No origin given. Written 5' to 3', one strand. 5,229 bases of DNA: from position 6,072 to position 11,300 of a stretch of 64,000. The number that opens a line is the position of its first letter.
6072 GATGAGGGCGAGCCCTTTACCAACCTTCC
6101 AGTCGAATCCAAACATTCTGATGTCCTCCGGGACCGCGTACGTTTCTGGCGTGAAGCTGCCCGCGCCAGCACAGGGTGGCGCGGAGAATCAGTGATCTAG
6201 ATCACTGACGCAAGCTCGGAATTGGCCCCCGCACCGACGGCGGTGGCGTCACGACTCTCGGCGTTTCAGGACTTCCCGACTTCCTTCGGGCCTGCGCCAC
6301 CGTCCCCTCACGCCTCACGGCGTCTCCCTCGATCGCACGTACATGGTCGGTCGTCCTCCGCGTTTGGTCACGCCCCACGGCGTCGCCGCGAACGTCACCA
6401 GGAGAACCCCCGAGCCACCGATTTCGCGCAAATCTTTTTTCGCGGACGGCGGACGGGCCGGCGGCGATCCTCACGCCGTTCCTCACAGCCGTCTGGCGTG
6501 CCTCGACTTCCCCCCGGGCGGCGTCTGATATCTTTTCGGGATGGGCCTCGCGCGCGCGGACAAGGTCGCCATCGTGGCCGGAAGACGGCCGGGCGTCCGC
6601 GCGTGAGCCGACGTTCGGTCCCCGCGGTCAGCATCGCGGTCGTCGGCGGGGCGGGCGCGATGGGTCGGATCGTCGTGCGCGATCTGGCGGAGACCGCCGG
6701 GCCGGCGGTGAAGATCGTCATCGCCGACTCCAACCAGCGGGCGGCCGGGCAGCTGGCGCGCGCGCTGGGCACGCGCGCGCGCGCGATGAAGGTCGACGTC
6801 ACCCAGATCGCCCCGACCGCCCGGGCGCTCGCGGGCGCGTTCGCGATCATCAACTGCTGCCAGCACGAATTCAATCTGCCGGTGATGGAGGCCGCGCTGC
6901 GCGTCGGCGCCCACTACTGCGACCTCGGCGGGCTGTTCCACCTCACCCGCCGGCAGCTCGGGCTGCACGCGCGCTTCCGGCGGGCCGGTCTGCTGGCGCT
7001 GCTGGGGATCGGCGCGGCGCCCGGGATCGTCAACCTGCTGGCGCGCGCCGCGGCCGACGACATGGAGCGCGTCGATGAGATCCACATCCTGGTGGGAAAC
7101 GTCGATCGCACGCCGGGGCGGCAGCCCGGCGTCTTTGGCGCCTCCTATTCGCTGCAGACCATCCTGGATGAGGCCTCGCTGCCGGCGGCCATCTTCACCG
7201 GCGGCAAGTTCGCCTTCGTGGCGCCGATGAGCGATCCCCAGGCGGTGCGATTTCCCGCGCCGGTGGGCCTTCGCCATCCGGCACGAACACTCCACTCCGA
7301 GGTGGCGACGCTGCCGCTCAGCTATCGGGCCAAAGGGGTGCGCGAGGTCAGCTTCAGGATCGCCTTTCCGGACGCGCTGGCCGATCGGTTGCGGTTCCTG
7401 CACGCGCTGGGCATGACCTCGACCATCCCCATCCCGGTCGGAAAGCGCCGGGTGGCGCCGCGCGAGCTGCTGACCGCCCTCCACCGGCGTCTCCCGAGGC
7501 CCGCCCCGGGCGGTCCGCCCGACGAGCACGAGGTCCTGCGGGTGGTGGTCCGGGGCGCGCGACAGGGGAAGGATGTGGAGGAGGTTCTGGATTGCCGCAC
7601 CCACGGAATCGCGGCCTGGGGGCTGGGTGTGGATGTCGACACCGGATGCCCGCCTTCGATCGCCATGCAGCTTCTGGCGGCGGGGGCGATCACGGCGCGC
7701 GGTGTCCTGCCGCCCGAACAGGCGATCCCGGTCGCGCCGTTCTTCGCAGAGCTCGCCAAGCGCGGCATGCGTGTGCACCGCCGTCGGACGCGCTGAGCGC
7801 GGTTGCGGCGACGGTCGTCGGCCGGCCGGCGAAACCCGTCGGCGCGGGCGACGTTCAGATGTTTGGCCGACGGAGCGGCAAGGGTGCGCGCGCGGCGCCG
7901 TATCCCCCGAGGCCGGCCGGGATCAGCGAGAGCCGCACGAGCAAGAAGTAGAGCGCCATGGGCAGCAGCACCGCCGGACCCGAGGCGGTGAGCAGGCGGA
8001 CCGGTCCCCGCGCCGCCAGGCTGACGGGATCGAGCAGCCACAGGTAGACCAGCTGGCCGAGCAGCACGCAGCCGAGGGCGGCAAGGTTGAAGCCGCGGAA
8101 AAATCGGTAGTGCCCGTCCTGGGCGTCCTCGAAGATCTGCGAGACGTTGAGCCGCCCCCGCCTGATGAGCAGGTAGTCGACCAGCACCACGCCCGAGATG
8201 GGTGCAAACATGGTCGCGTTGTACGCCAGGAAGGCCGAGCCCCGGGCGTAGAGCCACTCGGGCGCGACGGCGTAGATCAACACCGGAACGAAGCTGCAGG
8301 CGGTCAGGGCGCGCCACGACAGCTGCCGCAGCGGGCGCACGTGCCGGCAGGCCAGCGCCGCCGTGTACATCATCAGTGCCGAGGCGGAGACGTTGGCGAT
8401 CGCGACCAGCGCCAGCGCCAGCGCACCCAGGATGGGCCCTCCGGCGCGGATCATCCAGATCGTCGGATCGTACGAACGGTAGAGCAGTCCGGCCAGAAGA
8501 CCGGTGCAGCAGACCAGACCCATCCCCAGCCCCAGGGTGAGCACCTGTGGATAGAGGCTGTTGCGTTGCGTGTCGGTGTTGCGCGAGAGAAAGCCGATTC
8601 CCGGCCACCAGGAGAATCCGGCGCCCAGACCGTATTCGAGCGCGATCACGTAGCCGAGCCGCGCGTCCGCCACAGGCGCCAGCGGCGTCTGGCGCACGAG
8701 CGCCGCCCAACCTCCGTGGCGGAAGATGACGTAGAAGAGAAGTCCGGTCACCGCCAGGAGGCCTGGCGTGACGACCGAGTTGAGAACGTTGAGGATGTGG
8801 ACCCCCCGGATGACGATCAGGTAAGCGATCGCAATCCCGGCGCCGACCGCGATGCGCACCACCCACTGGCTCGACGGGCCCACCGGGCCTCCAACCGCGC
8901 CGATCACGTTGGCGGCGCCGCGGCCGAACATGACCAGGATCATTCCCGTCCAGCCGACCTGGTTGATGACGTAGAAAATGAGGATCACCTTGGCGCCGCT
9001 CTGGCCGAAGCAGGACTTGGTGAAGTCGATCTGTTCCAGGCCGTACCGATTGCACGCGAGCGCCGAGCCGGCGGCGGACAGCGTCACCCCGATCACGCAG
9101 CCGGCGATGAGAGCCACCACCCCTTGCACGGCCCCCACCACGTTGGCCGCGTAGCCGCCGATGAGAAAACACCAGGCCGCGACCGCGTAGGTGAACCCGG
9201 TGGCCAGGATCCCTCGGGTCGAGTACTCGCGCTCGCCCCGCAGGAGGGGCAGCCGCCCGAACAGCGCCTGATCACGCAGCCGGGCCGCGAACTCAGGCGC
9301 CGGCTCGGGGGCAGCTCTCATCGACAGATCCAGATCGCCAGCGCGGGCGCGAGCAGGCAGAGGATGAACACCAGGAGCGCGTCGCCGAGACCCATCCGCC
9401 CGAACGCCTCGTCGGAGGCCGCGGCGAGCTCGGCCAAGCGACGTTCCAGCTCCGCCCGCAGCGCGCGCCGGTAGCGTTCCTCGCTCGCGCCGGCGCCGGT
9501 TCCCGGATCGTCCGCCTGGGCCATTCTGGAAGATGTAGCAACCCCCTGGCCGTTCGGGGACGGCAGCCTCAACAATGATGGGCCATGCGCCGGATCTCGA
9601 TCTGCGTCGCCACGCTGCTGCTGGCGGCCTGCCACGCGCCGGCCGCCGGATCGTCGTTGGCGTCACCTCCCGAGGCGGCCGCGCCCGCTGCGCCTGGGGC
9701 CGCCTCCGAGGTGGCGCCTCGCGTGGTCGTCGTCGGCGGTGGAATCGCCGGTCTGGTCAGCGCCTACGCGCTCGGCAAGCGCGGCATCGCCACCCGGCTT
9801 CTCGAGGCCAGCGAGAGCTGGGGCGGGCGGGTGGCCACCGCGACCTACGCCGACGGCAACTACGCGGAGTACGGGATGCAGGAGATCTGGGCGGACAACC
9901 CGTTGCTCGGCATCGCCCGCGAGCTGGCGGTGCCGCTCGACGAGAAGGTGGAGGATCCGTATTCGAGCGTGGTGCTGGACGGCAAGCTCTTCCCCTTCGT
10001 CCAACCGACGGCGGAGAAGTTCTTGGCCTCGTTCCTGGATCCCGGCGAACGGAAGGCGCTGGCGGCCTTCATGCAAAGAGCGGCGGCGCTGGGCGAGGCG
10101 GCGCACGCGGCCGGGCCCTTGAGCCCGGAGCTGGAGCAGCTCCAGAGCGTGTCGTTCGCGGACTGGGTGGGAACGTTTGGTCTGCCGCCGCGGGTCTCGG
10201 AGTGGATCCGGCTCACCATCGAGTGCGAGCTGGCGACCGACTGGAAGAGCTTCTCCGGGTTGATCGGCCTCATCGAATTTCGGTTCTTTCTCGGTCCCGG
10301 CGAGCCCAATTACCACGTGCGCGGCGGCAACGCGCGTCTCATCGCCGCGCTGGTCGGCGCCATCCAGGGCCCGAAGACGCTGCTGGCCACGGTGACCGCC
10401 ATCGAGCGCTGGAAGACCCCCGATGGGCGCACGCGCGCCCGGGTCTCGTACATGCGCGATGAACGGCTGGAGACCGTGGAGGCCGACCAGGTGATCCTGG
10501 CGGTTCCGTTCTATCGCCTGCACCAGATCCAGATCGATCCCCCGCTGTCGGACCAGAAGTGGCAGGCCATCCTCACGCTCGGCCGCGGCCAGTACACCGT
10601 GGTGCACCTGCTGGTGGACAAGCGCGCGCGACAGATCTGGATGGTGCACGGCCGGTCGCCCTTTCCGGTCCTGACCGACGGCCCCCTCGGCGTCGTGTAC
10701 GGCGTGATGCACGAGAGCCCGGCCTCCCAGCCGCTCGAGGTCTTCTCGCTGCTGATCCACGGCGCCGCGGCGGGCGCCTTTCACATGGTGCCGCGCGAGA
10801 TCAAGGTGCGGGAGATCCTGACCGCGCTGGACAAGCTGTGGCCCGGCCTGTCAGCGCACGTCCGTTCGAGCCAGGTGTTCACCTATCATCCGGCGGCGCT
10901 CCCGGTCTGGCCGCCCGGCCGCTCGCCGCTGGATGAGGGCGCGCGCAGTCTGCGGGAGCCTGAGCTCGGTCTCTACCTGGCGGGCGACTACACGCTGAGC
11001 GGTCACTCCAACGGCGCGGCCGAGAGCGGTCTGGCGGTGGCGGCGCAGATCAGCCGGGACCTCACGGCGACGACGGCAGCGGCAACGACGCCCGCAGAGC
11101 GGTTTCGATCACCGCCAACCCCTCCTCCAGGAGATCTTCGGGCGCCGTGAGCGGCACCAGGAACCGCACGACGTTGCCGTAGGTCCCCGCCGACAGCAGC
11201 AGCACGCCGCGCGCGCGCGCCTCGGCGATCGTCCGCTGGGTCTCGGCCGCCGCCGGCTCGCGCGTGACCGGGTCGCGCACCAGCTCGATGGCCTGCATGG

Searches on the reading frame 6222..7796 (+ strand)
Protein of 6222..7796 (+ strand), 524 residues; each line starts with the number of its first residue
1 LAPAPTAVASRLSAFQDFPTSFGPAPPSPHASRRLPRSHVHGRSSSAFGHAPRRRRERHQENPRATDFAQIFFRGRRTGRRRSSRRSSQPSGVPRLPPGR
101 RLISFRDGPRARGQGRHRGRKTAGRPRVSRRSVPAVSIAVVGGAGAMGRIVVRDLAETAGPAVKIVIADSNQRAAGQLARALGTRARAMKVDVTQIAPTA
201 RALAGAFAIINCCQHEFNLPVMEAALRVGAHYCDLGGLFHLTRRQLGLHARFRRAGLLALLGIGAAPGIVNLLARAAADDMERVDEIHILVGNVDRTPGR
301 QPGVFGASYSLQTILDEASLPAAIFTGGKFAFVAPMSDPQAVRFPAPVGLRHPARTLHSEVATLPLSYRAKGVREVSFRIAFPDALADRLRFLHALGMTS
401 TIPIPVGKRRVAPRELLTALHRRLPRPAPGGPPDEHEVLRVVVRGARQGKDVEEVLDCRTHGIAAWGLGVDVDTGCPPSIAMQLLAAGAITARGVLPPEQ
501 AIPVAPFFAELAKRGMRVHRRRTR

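Call 28: search_protein_families(library=pfam, proteins=[window:6222-7796:+], max_evalue=0.0001)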
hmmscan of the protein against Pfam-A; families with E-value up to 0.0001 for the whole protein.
window:6222-7796:+ (524 aa): 2 families
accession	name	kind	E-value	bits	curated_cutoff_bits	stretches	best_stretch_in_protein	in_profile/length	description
PF16653.10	Sacchrp_dh_C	-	6.3e-17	63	31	1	264-515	1-264/265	Saccharopine dehydrogenase C-terminal domain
PF03435.24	Sacchrp_dh_NADP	-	1.9e-14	54.5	25.1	1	140-260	3-129/129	Saccharopine dehydrogenase NADP binding domain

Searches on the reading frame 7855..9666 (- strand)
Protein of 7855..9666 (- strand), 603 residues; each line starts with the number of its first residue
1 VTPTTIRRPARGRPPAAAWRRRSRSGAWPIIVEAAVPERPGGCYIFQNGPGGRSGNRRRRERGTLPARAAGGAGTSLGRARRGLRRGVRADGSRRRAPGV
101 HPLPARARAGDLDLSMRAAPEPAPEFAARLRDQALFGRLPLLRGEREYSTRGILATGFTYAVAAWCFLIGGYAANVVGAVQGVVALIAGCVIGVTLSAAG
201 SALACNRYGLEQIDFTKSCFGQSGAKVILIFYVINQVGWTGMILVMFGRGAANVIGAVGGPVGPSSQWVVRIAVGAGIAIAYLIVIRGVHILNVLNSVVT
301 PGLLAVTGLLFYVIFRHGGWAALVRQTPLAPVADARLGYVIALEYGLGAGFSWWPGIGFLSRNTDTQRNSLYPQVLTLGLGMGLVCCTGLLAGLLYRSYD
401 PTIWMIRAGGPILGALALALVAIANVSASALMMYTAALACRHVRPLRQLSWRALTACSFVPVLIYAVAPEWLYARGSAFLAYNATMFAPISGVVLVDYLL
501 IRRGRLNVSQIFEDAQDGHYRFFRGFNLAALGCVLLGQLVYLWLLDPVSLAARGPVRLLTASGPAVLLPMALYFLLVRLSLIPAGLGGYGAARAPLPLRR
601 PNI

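Call 28: search_protein_families(library=pfam, proteins=[window:7855-9666:-], max_evalue=0.0001)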
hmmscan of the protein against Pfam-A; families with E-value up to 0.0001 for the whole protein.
window:7855-9666:- (603 aa): 1 family
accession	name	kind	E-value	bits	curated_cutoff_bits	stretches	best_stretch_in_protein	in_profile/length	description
PF02133.21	Transp_cyt_pur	-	1.1e-18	67.7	23.5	1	177-546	39-418/440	Permease for cytosine/purines, uracil, thiamine, allantoin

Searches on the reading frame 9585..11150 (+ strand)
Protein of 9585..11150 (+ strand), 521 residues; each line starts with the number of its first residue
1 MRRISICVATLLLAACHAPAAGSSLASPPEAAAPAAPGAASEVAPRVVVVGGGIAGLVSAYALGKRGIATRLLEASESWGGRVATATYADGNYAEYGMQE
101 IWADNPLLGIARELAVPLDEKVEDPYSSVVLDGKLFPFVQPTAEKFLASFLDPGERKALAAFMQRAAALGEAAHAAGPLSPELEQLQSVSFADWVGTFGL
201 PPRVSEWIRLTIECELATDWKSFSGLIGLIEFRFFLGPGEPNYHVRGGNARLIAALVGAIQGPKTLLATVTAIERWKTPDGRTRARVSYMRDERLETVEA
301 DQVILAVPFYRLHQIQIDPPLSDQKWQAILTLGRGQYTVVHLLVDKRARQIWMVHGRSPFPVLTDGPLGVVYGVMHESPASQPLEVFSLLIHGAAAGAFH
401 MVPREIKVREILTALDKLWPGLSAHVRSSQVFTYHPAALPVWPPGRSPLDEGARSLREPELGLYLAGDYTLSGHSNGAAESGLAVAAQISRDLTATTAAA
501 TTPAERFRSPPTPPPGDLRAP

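Call 28: search_protein_families(library=pfam, proteins=[window:9585-11150:+], max_evalue=0.0001)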
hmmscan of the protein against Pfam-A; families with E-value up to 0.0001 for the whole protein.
window:9585-11150:+ (521 aa): 5 families
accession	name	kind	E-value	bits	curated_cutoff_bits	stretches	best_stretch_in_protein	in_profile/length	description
PF01593.30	Amino_oxidase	-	1.6e-39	136.8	19.8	1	54-489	1-442/443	Flavin containing amine oxidoreductase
PF13450.12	NAD_binding_8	-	7e-11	42.7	21.9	1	49-105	1-58/68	NAD(P)-binding Rossmann-like domain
PF01266.30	DAO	-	3.1e-08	34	27.9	1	46-80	1-35/353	FAD dependent oxidoreductase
PF12831.13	FAD_oxidored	-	8.8e-06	25.7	27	1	47-124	2-74/416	FAD dependent oxidoreductase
PF00890.30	FAD_binding_2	-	3.7e-05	23.5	20.4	1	47-91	2-43/414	FAD binding domain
